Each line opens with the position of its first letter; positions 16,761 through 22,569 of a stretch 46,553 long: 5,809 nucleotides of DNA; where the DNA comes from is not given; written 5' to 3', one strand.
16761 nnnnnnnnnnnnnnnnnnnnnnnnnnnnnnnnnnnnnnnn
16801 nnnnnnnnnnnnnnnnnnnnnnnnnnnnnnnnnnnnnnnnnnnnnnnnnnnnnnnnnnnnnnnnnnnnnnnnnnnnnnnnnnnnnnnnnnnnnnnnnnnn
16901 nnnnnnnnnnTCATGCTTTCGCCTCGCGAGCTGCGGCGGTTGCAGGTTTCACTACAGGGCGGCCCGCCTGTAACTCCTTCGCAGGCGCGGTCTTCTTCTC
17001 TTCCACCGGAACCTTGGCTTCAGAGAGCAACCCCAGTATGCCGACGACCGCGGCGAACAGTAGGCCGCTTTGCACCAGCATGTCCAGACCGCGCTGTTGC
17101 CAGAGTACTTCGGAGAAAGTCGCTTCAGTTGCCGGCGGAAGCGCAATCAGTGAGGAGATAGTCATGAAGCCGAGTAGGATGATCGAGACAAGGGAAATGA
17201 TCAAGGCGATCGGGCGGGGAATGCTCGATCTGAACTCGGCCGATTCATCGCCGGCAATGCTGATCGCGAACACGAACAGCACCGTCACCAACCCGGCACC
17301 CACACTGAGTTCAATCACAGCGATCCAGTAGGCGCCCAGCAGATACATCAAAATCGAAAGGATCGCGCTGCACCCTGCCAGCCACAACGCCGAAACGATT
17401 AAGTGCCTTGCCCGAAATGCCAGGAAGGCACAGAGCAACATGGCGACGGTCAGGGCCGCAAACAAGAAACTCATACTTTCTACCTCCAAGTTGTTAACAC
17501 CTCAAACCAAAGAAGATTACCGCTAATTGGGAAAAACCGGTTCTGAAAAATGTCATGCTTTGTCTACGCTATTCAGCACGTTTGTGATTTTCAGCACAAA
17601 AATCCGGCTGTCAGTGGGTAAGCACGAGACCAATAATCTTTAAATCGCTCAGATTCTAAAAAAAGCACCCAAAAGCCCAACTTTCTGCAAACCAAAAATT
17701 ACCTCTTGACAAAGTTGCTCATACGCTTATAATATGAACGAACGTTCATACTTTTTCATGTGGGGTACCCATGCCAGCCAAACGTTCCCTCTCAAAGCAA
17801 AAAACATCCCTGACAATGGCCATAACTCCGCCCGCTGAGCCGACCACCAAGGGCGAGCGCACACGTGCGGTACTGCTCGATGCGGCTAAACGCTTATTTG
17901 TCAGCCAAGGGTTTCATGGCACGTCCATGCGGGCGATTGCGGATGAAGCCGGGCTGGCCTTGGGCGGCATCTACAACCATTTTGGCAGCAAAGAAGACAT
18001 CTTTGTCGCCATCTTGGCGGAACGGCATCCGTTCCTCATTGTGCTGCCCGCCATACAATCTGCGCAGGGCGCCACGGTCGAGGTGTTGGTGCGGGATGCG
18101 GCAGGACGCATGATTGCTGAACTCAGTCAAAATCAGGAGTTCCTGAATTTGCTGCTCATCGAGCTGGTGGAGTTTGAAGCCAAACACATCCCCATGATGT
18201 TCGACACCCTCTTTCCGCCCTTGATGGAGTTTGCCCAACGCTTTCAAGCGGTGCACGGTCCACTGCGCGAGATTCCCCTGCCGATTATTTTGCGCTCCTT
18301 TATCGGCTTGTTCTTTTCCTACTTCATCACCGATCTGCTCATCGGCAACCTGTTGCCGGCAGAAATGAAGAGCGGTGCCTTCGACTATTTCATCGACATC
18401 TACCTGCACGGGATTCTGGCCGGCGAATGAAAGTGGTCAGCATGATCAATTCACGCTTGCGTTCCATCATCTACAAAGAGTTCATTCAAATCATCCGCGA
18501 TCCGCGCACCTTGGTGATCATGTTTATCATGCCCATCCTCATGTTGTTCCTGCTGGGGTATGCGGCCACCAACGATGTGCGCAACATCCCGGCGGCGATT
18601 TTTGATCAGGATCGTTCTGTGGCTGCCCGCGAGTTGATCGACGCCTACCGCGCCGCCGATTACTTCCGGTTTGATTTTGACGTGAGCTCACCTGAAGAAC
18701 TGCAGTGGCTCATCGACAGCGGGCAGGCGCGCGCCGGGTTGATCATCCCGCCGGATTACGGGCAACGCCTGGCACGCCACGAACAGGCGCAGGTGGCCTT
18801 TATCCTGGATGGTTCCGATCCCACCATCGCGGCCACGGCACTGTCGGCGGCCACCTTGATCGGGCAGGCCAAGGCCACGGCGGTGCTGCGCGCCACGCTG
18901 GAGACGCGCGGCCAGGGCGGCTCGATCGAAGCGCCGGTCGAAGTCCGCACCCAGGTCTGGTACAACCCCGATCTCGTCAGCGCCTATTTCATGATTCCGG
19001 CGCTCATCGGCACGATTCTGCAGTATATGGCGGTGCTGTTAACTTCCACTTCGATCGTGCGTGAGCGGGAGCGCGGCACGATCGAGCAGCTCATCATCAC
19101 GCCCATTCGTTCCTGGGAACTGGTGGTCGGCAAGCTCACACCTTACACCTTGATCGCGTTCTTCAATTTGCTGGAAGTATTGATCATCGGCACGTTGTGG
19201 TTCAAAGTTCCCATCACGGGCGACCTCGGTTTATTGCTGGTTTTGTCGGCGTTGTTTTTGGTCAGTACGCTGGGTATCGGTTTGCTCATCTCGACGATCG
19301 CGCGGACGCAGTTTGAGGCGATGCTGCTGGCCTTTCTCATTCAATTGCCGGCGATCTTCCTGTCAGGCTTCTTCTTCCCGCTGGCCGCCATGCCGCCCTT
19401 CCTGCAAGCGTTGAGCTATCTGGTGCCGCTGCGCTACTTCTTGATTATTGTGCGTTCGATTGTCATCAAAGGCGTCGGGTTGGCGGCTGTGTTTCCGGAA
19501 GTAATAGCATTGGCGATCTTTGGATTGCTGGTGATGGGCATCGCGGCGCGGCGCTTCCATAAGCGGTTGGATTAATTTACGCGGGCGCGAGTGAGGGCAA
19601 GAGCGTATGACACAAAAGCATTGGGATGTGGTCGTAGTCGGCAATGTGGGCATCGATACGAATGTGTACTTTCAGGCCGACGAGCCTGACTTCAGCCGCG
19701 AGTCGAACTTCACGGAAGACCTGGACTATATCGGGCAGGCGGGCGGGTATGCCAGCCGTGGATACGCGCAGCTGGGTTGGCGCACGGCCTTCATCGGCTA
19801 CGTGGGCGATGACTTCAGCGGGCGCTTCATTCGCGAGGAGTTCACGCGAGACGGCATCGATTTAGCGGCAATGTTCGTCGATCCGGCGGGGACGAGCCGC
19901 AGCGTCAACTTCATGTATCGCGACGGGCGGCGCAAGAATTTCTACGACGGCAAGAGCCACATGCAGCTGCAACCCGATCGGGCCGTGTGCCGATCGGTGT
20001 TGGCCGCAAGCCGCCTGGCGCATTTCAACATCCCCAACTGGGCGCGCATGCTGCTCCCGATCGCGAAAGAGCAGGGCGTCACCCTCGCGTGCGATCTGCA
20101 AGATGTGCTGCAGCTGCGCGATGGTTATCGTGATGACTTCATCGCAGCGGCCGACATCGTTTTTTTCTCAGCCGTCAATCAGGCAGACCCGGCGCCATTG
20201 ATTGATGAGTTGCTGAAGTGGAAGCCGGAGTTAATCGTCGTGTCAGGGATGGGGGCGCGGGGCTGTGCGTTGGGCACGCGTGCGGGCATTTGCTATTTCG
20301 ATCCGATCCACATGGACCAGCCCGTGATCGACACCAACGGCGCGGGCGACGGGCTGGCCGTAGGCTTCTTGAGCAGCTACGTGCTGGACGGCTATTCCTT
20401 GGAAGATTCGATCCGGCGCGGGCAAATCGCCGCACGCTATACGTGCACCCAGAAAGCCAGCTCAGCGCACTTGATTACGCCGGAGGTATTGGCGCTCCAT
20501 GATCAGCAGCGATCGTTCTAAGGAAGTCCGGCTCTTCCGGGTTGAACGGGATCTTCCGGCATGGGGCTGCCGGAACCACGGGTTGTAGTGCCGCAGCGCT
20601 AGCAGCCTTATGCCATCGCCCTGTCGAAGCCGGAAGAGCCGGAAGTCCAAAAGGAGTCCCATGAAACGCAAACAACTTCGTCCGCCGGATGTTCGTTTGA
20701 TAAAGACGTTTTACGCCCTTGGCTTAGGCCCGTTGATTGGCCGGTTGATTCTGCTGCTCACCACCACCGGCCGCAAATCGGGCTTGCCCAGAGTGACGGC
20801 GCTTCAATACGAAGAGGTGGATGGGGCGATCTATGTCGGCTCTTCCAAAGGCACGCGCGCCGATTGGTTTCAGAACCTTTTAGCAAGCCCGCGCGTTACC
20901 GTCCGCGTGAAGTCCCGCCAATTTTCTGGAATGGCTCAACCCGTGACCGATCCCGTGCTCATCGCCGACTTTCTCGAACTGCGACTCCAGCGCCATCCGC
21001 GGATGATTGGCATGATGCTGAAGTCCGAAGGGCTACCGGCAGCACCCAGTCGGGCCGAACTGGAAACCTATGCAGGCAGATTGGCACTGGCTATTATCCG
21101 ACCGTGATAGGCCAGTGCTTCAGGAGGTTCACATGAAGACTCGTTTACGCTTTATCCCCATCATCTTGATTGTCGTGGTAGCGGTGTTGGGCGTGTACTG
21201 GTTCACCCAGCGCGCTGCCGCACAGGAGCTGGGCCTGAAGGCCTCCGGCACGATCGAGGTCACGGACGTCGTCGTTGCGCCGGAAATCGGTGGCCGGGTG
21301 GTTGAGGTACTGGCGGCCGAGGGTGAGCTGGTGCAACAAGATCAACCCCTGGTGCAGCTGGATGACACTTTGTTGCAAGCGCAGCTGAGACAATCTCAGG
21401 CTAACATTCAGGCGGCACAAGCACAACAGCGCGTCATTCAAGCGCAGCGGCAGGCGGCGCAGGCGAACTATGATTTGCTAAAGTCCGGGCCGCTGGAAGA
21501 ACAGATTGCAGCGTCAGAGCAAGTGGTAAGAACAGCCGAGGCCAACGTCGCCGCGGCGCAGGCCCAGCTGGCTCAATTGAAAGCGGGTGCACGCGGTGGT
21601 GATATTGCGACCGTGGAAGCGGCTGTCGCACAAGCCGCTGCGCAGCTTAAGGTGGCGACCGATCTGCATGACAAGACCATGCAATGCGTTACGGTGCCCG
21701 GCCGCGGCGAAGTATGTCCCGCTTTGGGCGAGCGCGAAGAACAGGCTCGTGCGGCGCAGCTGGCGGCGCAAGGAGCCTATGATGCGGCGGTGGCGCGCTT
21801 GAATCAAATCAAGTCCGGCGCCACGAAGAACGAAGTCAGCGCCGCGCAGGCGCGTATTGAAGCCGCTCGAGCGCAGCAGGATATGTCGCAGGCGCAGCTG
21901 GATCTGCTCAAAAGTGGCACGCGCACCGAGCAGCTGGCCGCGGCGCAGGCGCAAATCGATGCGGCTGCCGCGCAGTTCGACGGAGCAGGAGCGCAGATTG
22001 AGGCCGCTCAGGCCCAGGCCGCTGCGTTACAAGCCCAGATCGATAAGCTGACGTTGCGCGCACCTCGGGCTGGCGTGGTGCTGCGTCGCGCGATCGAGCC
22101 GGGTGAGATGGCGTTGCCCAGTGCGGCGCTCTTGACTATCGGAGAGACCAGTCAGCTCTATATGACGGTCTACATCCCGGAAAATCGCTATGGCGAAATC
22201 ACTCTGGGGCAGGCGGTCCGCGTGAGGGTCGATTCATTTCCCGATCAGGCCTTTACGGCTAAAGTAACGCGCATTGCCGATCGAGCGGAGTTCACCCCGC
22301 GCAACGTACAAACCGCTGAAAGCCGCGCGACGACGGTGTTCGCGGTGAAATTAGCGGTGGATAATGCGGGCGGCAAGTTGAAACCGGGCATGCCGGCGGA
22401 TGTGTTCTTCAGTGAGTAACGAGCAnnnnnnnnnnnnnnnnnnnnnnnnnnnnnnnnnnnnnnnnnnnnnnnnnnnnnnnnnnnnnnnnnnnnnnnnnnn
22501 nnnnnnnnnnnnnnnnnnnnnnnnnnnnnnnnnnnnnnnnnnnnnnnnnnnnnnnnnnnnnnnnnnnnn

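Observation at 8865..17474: Complex-I-like 10-gene operon whose NuoD homolog is still a bona fide [NiFe] hydrogenase large subunit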

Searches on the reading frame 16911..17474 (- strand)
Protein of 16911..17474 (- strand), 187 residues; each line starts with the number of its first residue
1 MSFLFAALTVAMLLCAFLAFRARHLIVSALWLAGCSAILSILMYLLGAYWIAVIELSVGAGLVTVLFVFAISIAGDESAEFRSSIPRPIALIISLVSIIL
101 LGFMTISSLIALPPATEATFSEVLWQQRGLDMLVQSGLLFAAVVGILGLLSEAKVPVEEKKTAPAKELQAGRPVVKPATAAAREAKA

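Call 4: search_protein_families(library=pfam, proteins=[window:16911-17474:-], max_evalue=0.01)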
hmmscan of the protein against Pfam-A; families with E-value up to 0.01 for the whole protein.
window:16911-17474:- (187 aa): 2 families
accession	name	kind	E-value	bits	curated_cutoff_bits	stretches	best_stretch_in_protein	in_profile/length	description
PF00499.25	Oxidored_q3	-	1.4e-11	44.8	33.2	1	16-147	2-144/146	NADH-ubiquinone/plastoquinone oxidoreductase chain 6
PF13244.11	MbhD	-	9e-06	26.2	27.2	1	11-72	2-63/67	MBH, subunit D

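Call 5: search_protein_families(library=ncbifam, proteins=[window:16911-17474:-], max_evalue=0.01)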
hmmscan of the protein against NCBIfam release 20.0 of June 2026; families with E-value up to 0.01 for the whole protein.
window:16911-17474:- (187 aa): 7 families
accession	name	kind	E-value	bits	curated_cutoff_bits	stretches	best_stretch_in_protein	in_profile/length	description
NF006242.0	PRK08378.1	subfamily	1.7e-09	38.1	98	1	7-72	10-75/85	hypothetical protein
NF009159.0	PRK12504.1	equivalog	2.2e-09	37.5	141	1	4-103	6-106/178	DUF4040 domain-containing protein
NF009161.0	PRK12507.1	equivalog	6.1e-07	28.9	272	1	3-106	10-111/336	putative monovalent cation/H+ antiporter subunit B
NF005167.0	PRK06638.2-2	equivalog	0.00014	21.7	137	1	3-120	8-122/176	NADH-quinone oxidoreductase subunit J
NF005164.0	PRK06638.1-4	equivalog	0.00014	21.3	154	1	3-106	6-109/211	NADH-quinone oxidoreductase subunit J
NF005023.0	PRK06433.1-2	equivalog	0.00018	21.8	92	1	4-78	6-80/82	NADH dehydrogenase subunit J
NF005165.0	PRK06638.1-5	equivalog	0.0076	15.2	192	0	4-80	22-98/282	NADH-quinone oxidoreductase subunit J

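Call 50: search_solved_structures(query=window:16911-17474:-, max_evalue=0.1, show_alignments=2)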
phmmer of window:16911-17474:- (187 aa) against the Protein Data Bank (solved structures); distinct sequences matched with E-value up to 0.1: 9.
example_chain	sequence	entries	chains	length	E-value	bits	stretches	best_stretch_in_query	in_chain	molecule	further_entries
6cfw_D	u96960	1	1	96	4.3e-06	29.9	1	11-72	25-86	MBH subunit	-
6u8y_D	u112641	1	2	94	4.6e-06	29.8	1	9-72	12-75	DUF4040 domain-containing protein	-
4wz7_6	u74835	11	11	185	0.00047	23.3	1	3-108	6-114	NADH-ubiquinone oxidoreductase chain 6 | ND6 SUBUNIT (NU6M) | Subunit NU6M of NADH:Ubiquinone Oxidoreductase (Complex I)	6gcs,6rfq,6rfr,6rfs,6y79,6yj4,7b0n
6h8k_6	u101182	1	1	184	0.00077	22.6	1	12-108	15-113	NADH-ubiquinone oxidoreductase chain 6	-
8qby_J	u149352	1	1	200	0.003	20.6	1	1-103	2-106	NADH-quinone oxidoreductase chain 10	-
9g83_J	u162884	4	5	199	0.0031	20.6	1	1-103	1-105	NADH-quinone oxidoreductase subunit J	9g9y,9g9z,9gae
7zm7_6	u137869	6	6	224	0.005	19.9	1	8-104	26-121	NADH-ubiquinone oxidoreductase chain 6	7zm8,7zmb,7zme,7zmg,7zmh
7eu3_G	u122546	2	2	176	0.0082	19.2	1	24-140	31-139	NAD(P)H-quinone oxidoreductase subunit 6, chloroplastic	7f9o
7aqq_J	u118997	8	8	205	0.094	15.8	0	6-116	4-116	NADH-ubiquinone oxidoreductase chain 6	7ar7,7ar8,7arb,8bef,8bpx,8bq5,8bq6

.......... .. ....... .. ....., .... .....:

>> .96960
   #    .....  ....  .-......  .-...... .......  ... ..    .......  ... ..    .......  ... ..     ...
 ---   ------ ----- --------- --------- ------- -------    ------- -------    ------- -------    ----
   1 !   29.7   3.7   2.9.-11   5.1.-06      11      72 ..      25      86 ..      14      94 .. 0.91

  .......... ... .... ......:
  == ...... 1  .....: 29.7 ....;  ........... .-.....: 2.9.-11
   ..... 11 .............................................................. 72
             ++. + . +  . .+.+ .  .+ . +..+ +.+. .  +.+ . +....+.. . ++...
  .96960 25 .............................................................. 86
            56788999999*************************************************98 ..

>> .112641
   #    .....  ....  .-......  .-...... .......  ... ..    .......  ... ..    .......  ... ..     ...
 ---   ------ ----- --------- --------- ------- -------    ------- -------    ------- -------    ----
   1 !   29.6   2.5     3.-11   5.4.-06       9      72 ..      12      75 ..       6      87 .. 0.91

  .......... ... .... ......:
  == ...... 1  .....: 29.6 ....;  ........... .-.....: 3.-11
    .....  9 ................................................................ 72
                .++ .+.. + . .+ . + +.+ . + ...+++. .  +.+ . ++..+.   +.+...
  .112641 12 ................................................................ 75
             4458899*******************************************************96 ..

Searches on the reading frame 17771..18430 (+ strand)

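Call 8: search_protein_families(library=pfam, proteins=[window:17771-18430:+], max_evalue=0.001)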
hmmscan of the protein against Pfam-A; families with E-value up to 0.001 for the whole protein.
window:17771-18430:+ (219 aa): 1 family
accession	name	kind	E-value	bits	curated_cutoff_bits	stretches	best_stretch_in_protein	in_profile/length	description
PF00440.29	TetR_N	-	1.5e-18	66.7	24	1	35-81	1-47/47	Bacterial regulatory proteins, tetR family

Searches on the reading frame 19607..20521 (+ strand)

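Call 8: search_protein_families(library=pfam, proteins=[window:19607-20521:+], max_evalue=0.001)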
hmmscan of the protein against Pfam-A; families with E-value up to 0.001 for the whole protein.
window:19607-20521:+ (304 aa): 1 family
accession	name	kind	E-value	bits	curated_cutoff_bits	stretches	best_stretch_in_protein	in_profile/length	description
PF00294.29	PfkB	-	9.5e-22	78.1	25.8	1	39-287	29-297/302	pfkB family carbohydrate kinase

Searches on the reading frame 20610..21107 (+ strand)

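Call 8: search_protein_families(library=pfam, proteins=[window:20610-21107:+], max_evalue=0.001)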
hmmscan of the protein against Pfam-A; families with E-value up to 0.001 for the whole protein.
window:20610-21107:+ (165 aa): 2 families
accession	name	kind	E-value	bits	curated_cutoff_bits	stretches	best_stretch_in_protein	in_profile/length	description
PF04075.20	F420H2_quin_red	-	1.3e-18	67.8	22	1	44-115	22-96/130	F420H(2)-dependent quinone reductase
PF01243.27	PNPOx_N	-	0.00034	21.4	28.1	1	49-147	16-105/120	Pyridoxamine 5'-phosphate oxidase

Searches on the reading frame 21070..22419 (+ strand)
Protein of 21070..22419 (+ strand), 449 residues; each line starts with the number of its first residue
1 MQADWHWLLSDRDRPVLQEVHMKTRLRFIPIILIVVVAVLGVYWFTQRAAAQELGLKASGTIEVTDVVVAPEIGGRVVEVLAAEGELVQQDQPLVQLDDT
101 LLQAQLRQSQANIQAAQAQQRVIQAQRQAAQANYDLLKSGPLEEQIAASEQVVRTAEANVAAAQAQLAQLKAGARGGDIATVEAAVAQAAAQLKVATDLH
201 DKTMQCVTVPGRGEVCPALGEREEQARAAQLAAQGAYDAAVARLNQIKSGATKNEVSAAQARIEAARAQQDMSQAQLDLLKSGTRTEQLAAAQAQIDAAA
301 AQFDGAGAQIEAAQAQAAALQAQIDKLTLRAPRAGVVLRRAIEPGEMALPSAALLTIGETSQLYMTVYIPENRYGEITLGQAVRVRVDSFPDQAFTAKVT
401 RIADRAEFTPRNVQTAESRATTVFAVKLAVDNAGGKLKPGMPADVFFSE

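Call 8: search_protein_families(library=pfam, proteins=[window:21070-22419:+], max_evalue=0.001)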
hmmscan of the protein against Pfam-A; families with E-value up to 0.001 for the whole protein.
window:21070-22419:+ (449 aa): 2 families
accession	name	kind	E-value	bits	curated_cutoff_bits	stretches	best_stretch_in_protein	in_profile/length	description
PF16576.10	HlyD_D23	-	6.1e-23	81.7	30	1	249-442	35-213/214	Barrel-sandwich domain of CusB or HlyD membrane-fusion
PF13437.12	HlyD_3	-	1.7e-15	58.1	22.2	1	328-440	1-106/106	HlyD family secretion protein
